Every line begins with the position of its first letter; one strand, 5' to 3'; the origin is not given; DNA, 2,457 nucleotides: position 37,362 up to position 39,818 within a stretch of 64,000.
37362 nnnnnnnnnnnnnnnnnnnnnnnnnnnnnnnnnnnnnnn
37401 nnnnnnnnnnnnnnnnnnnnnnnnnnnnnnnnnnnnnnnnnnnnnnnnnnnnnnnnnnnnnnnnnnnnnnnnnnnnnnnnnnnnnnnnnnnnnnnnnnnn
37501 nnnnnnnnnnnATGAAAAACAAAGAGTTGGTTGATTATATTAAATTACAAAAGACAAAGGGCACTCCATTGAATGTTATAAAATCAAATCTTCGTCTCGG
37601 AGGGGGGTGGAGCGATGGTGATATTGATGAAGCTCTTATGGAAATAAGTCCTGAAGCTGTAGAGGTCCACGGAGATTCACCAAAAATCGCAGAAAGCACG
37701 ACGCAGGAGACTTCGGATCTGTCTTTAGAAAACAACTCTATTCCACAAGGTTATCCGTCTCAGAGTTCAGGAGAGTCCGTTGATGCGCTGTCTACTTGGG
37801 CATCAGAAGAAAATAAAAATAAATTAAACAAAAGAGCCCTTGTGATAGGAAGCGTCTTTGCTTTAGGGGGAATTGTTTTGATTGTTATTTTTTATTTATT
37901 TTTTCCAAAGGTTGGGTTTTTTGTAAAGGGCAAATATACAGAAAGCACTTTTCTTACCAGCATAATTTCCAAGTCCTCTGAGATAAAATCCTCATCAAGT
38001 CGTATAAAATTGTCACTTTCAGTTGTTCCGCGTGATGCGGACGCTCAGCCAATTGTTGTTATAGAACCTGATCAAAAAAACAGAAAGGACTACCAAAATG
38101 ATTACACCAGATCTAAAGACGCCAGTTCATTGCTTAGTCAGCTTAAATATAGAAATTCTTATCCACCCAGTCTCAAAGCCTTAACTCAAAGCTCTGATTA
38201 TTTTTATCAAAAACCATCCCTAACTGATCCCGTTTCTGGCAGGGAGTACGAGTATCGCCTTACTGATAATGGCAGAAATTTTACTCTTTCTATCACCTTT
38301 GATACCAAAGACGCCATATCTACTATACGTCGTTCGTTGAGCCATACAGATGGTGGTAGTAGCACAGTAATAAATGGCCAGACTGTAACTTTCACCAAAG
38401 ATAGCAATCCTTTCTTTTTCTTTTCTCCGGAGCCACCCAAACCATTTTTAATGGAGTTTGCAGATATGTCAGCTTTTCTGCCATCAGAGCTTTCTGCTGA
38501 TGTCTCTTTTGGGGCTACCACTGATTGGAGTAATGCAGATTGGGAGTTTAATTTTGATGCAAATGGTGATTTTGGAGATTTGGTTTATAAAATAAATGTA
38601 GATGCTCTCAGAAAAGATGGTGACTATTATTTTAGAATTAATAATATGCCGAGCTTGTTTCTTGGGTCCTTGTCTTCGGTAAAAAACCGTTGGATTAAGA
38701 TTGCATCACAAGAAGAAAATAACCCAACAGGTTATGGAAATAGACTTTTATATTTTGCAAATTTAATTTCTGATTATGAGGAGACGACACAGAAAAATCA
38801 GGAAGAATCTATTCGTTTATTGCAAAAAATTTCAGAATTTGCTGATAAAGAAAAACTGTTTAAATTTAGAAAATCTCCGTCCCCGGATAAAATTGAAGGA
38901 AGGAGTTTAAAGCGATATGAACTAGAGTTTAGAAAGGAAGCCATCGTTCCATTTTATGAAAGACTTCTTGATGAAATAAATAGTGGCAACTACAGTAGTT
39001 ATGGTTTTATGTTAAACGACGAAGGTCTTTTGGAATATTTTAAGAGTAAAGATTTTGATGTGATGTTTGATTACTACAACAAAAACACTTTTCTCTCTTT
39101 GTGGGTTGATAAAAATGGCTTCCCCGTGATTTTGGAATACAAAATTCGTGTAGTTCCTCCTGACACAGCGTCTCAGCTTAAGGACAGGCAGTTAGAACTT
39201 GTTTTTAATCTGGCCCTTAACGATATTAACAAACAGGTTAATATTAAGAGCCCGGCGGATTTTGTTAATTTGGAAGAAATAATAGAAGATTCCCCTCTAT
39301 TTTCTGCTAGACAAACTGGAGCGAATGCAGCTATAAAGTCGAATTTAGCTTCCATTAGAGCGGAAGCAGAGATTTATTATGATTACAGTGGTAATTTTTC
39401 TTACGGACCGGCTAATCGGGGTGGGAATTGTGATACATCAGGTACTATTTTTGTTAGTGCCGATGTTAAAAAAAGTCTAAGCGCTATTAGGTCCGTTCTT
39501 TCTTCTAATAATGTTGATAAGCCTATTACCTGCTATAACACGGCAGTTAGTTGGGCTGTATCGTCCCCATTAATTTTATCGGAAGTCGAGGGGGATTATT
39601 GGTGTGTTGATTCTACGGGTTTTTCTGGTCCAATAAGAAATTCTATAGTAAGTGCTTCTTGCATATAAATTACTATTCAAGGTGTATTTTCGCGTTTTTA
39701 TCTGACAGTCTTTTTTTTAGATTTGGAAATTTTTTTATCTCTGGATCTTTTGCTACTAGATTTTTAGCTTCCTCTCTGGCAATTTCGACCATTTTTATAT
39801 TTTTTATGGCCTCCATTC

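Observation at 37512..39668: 718-aa membrane protein whose C-terminus is a pilin globular domain without a pilin N-terminus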

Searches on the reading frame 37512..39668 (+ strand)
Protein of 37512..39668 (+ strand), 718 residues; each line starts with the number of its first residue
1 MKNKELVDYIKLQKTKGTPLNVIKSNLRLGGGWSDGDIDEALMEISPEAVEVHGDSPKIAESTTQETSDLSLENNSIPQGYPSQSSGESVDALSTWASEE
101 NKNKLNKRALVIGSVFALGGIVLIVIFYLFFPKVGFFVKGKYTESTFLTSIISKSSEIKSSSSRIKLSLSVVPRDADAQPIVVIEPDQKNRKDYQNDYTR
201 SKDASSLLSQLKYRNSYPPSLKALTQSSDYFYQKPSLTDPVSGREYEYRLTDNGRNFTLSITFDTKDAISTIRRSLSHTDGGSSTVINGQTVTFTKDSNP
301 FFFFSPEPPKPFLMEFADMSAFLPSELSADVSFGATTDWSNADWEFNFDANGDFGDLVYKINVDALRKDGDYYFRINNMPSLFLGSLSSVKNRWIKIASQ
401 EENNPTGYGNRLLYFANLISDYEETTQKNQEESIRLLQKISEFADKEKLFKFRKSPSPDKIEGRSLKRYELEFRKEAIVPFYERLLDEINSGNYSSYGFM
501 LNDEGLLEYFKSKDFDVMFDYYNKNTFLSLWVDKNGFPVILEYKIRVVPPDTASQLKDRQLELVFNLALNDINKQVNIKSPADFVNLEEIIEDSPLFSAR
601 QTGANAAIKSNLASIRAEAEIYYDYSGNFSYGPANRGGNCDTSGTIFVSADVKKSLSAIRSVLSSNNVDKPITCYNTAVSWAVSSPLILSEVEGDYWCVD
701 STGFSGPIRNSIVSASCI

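Call 5: search_protein_families(library=pfam, proteins=[window:37512-39668:+], max_evalue=1)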
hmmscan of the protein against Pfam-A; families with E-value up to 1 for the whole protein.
window:37512-39668:+ (718 aa): 1 family
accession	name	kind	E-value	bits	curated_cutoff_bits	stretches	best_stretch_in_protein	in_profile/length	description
PF22579.2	Cbm74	-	0.082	13.2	27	1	328-354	15-42/64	Carbohydrate binding module-like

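Call 7: find_homologous_proteins(query=window:37512-39668:+)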
Query window:37512-39668:+ (718 aa): 16 proteins with E <= 0.001 among 8000 candidates.
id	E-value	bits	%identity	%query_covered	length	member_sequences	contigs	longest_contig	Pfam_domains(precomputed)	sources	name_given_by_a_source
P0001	0.0e+0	1604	100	100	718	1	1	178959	-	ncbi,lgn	-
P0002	1.3e-152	528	38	98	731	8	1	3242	-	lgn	-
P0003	1.9e-146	507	38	100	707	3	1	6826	-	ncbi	-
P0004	1.7e-145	504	42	85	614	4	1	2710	-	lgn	-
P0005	5.3e-145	503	38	100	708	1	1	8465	-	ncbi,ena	ncbi:MAG: hypothetical protein WCI76_02760 [bacterium]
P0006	2.5e-134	467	42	82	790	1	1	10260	-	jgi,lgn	jgi:hypothetical protein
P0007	3.1e-134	467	38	100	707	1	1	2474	-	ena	-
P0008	1.7e-132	461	36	100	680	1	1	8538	-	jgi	-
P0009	4.8e-130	453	35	98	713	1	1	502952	-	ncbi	ncbi:MAG: hypothetical protein ACYC6X_00790 [Minisyncoccota bacterium]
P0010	9.9e-129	449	35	100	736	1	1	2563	-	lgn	-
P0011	4.7e-123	430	36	100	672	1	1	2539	-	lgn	-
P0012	6.9e-115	403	37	86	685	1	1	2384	-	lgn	-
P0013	3.1e-111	391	37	83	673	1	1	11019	-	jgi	jgi:hypothetical protein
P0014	6.7e-111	390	36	85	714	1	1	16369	-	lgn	-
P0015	1.6e-107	379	41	67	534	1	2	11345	-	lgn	-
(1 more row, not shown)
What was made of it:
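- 37512..39668 (+): Whole gene: 718-aa bitopic membrane protein, a member of an unannotated Paceibacteria family. 15 full-length homologues at 34-42% identity (call 7).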

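Call 11: find_encoding_contigs(protein=P0009, flank=8000, max_places=3)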
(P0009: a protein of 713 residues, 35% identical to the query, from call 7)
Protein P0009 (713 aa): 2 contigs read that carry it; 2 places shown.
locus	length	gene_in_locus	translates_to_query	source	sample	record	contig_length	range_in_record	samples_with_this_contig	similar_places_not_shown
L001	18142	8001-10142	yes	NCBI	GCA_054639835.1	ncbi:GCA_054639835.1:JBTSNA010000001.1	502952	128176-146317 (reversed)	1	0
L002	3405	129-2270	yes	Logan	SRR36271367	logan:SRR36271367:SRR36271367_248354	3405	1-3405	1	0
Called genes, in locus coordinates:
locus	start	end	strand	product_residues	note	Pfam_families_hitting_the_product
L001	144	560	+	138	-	PF08915:tRNA-Thr_ED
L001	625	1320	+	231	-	PF01177:Asp_Glu_race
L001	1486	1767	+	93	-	PF21748:UPF0150 (weak)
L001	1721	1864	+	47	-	PF07927:HicA_toxin (weak)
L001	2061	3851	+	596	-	PF00664:ABC_membrane, PF00005:ABC_tran, PF02463:SMC_N (faint)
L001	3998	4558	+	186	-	-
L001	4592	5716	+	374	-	-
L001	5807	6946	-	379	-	PF18915:DUF5667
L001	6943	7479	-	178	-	PF04542:Sigma70_r2, PF08281:Sigma70_r4_2, PF04545:Sigma70_r4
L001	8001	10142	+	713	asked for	-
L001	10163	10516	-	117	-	PF01050:MannoseP_isomer, PF07883:Cupin_2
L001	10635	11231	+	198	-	-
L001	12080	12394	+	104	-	-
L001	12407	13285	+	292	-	PF03462:PCRF, PF00472:RF-1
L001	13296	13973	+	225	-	PF00005:ABC_tran, PF02463:SMC_N (faint), PF13175:AAA_15 (faint), PF13304:AAA_21 (faint)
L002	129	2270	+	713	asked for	-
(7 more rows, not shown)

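Call 12: find_encoding_contigs(protein=P0014, flank=8000, max_places=3)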
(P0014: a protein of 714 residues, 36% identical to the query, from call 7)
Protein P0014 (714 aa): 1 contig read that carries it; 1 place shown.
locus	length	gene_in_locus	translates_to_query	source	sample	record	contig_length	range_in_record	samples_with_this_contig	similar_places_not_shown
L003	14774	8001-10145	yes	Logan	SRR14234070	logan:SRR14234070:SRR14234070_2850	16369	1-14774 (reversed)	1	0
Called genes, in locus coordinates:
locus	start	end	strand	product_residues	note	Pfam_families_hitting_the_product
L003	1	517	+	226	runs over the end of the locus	PF13175:AAA_15 (faint), PF00005:ABC_tran, PF13304:AAA_21 (weak)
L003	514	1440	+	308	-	PF18075:FtsX_ECD, PF02687:FtsX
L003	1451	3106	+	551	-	PF01656:CbiA (faint), PF06418:CTP_synth_N, PF00117:GATase, PF07722:Peptidase_C26 (weak)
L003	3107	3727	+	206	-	PF06044:DpnI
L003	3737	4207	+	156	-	-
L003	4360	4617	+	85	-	-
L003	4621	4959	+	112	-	-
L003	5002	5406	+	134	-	PF03073:TspO_MBR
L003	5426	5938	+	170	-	-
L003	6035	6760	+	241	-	-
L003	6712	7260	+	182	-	PF08570:DUF1761 (weak)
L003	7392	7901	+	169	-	-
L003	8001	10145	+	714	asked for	-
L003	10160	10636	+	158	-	-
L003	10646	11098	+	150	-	PF06983:3-dmu-9_3-mt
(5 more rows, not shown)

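Call 16: search_solved_structures(query=A1, max_evalue=1, show_alignments=2)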
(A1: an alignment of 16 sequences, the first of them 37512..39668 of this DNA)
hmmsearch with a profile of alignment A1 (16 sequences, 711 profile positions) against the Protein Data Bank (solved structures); distinct sequences matched with E-value up to 1: 0.

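Call 17: search_protein_families(library=ncbifam, proteins=[window:37512-39668:+], max_evalue=1)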
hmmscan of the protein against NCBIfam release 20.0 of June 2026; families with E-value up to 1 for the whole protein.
window:37512-39668:+ (718 aa): 0 families

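Call 18: predict_structure(alignment_id=A1)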
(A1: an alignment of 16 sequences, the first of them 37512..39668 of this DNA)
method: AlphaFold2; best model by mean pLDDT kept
length: 718 residues; sequences in the alignment: 16
mean_pLDDT: 76.3   pTM: 0.57
mean pLDDT of the five models: 76.3, 75.5, 72.0, 71.8, 71.7
residues with pLDDT >= 90: 161; 70-90: 379; 50-70: 80; < 50: 98
segments of 3 or more residues with pLDDT < 50: 47-116, 118-120, 126-138, 279-281, 401-408
pLDDT, mean of each block of 10 residues (from residue 1): 78 87 85 82 62 30 30 29 31 29 33 46 49 41 87 87 93 88 73 89 87 83 68 76 91 88 85 64 72 85 76 79 87 87 87 84 88 84 63 80 46 68 72 84 93 91 90 93 87 65 73 83 91 92 91 85 94 86 83 69 86 89 81 78 85 90 81 90 87 77 89 89
secondary structure, 60 per line:
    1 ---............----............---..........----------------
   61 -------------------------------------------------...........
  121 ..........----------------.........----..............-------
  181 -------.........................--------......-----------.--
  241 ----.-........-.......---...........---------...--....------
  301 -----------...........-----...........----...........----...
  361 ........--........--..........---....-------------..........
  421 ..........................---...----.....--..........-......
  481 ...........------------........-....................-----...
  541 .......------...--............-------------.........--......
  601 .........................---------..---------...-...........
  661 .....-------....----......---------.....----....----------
elements in order (helices of 4 or more, strands of 3 or more residues): H4-15 H20-31 H35-44 H110-130 H147-155 E160-173 H188-212 H221-226 E247-251 E256-262 H266-276 E286-288 E291-294 H312-322 E328-338 E343-353 E358-368 E371-378 H381-390 E394-397 H411-446 E450-452 E457-461 E464-473 H475-491 H504-511 H513-525 E526-532 E538-547 E559-570 E584-586 H587-592 H595-625 H650-665 E673-676 E681-686 E696-700 E705-708
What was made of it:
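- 37512..37649 (+): Residues 1-46: small cytoplasmic three-helix domain (consensus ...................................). AF2 helices 4-15, 20-31 and 35-44, pLDDT 78-87 (call 18).
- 37650..37829 (+): Residues 47-106: disordered Ser/Glu/Pro-rich cytoplasmic linker. pLDDT about 30 (call 18).
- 37926..38060 (+): Residues 139-183: first helix and long beta-strand of the ectodomain core. Retained in members that lack the internal module. AF2 H147-155 and E160-173 (call 18).
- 38073..38411 (+): Residues 188-300: internal pilin-head-like module of the T2SS-G (pseudopilin) class, inserted in the ectodomain. AF2 gives a long helix 188-212 plus a small sheet (call 18).
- Checked: The cytoplasmic part is a ~46-aa three-helix domain followed by a ~60-aa disordered linker (call 18).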

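Call 21: fold_search(model_id=the predicted structure, library=pdb)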
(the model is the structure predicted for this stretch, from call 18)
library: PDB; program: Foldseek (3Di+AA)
matches with E <= 10: 190; with E <= 0.001: 0
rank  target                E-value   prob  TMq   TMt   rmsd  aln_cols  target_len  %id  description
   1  3mha_A                3.1e-03  0.99  0.14  0.39  14.3       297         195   10  Crystal structure of LprG from Mycobacterium tuberculosis bound to PIM (released 2010-09-01)
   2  3mha_B                7.3e-03  0.97  0.14  0.40  15.1       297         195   10  Crystal structure of LprG from Mycobacterium tuberculosis bound to PIM (released 2010-09-01)
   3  3mh9_C                1.3e-02  0.99  0.15  0.42  14.3       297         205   11  Crystal structure of LprG mutant V91W from Mycobacterium tuberculosis (released 2010-09-01)
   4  3mh9_A                1.4e-02  0.98  0.15  0.42  14.3       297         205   11  Crystal structure of LprG mutant V91W from Mycobacterium tuberculosis (released 2010-09-01)
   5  4zra_C                1.5e-02  0.94  0.14  0.38  14.6       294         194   10  CRYSTAL STRUCTURE OF MYCOBACTERIUM TUBERCULOSIS LPRG BINDING TO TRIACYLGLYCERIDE (released 2016-02-10)
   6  4eg9                  9.2e-02  0.54  0.13  0.30  13.1       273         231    8  1.9 Angstrom resolution crystal structure of Se-methionine hypothetical protein SAOUHSC_02783 from Staphylococcus aureus (released 2012-04-11)
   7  6ntr_A                9.7e-02  0.16  0.11  0.23  24.5       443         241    8  Crystal Structure of Beta-barrel-like Protein of Domain of Unknown Function DUF1849 from Brucella abortus (released 2019-02-13)
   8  4egd_B                1.1e-01  0.54  0.12  0.30  13.2       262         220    6  1.85 Angstrom crystal structure of native hypothetical protein SAOUHSC_02783 from Staphylococcus aureus (released 2012-04-11)
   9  4egd_A                1.1e-01  0.51  0.12  0.30  12.8       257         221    8  1.85 Angstrom crystal structure of native hypothetical protein SAOUHSC_02783 from Staphylococcus aureus (released 2012-04-11)
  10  4ghb_A                1.1e-01  0.20  0.09  0.22  19.4       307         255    7  Crystal structure of a porin-like protein (BACUNI_01323) from Bacteroides uniformis ATCC 8492 at 2.32 A resolution (released 2012-08-29)
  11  6ntr_C                1.9e-01  0.21  0.10  0.21  12.7       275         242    8  Crystal Structure of Beta-barrel-like Protein of Domain of Unknown Function DUF1849 from Brucella abortus (released 2019-02-13)
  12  4ghb_B                1.9e-01  0.13  0.09  0.20  19.3       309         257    7  Crystal structure of a porin-like protein (BACUNI_01323) from Bacteroides uniformis ATCC 8492 at 2.32 A resolution (released 2012-08-29)
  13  6ntr_D                2.2e-01  0.13  0.10  0.23  24.9       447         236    8  Crystal Structure of Beta-barrel-like Protein of Domain of Unknown Function DUF1849 from Brucella abortus (released 2019-02-13)
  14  8i34_A                2.4e-01  0.33  0.11  0.30  10.9       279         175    8  The crystal structure of EPD-BCP1 from a marine sponge (released 2023-08-16)
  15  6e7o_B                3.3e-01  0.28  0.10  0.29  12.4       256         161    9  Crystal structure of deglycosylated human EPDR1 (released 2019-01-23)
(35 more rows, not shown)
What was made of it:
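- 38412..39287 (+): Residues 301-592: conserved core half-barrel, LprG/LolA-like by fold. Foldseek against PDB: LprG 3mha/3mh9/4zra (E 3e-3 to 1.5e-2, probability 0.94-0.99, TM to target 0.38-0.42), then SAOUHSC_02783, EPDR1, Csa1A/B, LolA and VioE (call 21).
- On LolA/LprG-like lipid-carrier superfamily, for the core: The top PDB matches are LprG (E 3e-3, probability 0.99) and other LolA-like proteins, but TM is about 0.4 and rmsd about 14 A (call 21).
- Closest known: LprG/LppX. Same: These are the best structural matches of the conserved core: LprG probability 0.94-0.99, followed by SAOUHSC_02783, ependymin, Csa1, LolA and VioE, all LolA-like half-barrels (call 21).
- The LolA superfamily dominates the PDB fold hits for the core (call 21).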

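Call 25: search_protein_families(library=pfam, alignment_id=A1, max_evalue=1)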
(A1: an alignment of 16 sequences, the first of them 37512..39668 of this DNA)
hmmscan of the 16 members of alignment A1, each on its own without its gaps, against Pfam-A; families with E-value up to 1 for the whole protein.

A. member 1, window:37512-39668:+ (718 aa): 1 family
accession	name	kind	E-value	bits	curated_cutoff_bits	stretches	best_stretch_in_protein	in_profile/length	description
PF22579.2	Cbm74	-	0.082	13.2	27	1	328-354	15-42/64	Carbohydrate binding module-like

B. families by the number of members that match (of 16 scanned): 20 families
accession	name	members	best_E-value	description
PF16655.11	PhoD_N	2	0.024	PhoD-like phosphatase, N-terminal domain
PF16656.11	Pur_ac_phosph_N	2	0.091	Purple acid Phosphatase, N-terminal domain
PF12526.13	DUF3729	1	0.005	Protein of unknown function (DUF3729)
PF20849.2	TelK_muzzle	1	0.029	Protelomerase, muzzle domain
PF23973.1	DUF7299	1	0.037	Family of unknown function (DUF7299)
PF22579.2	Cbm74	1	0.082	Carbohydrate binding module-like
PF13326.11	PSII_Pbs27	1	0.084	Photosystem II Pbs27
PF07196.18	Flagellin_IN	1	0.091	Flagellin hook IN motif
PF13675.11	PilJ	1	0.093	Type IV pili methyl-accepting chemotaxis transducer N-term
PF08298.17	AAA_PrkA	1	0.1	PrkA AAA domain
PF14624.11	Vwaint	1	0.13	VWA / Hh protein intein-like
PF18585.7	zf-CCCH_6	1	0.15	Chromatin remodeling factor Mit1 C-terminal Zn finger 2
PF13437.12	HlyD_3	1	0.17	HlyD family secretion protein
PF12869.13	tRNA_anti-like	1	0.19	tRNA_anti-like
PF20088.4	DUF6480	1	0.2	Family of unknown function (DUF6480)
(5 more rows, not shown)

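Call 31: search_protein_representatives(alignment_id=A1)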
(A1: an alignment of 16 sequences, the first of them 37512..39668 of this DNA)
Query: 16 sequences, 711 profile positions. Proteins with E-value up to 0.001 (for the whole library): 7738; up to 1e-10: 2275; up to 1e-30: 452. The best 150 are listed.
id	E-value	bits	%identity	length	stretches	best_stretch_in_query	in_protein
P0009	4.8e-283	957.3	-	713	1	1-709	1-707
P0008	1.8e-281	952.1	-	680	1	1-710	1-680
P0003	4.4e-280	947.5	-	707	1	1-710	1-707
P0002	2.1e-272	922.1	-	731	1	1-710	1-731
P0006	5.7e-264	894.3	-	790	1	3-709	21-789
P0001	5.8e-264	894.2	-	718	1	1-709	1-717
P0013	4.4e-260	881.4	-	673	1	67-710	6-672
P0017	1.8e-259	879.3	-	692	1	3-709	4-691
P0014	5.5e-252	854.6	-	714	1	1-709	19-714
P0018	3.0e-251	852.2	-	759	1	3-709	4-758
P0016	2.3e-248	842.7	-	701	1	1-709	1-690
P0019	1.3e-246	836.9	-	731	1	1-702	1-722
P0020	2.5e-245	832.6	-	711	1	54-710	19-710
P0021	2.6e-243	826.0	-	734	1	1-710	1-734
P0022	5.9e-243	824.8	-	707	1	1-709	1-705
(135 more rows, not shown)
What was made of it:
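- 37512..39668 (+): 452 cluster representatives at E <= 1e-30 (call 31).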
